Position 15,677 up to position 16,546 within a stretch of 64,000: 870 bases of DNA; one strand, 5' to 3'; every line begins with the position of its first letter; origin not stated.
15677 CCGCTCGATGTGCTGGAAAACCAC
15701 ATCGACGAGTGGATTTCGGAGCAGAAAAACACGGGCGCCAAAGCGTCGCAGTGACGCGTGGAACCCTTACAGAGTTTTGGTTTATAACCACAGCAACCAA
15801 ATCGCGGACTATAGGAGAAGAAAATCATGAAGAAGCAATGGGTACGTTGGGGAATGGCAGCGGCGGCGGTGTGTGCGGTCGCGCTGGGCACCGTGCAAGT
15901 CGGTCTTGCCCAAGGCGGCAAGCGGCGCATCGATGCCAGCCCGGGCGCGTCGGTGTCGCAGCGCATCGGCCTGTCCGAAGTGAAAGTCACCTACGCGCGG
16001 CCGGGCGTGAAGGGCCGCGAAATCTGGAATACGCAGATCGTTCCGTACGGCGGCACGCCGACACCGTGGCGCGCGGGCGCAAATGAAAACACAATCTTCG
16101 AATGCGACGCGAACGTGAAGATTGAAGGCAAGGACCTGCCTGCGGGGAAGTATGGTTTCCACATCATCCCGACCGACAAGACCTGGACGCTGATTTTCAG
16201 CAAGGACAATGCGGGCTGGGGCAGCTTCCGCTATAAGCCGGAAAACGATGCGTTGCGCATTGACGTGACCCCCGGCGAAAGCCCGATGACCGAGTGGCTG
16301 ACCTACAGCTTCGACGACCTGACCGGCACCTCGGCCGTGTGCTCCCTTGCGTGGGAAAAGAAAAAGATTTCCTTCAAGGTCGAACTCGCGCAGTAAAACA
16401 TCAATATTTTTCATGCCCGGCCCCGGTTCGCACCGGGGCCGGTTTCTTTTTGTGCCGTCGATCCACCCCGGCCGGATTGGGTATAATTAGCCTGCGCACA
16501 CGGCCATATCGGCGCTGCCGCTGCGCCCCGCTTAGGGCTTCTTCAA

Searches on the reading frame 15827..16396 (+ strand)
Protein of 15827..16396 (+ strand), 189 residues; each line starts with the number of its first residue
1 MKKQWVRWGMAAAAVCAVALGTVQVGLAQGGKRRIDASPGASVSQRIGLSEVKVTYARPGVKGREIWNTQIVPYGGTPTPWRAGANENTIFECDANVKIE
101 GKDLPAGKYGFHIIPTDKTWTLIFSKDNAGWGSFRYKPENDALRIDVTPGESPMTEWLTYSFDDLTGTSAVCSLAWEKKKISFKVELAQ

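Call 13: search_protein_families(library=pfam, proteins=[window:15827-16396:+], max_evalue=0.001)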
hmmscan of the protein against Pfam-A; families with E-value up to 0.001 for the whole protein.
window:15827-16396:+ (189 aa): 1 family
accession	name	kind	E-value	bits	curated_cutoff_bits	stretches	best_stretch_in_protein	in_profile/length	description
PF11138.13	DUF2911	-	1.4e-45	155.2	27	1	38-185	1-145/145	Protein of unknown function (DUF2911)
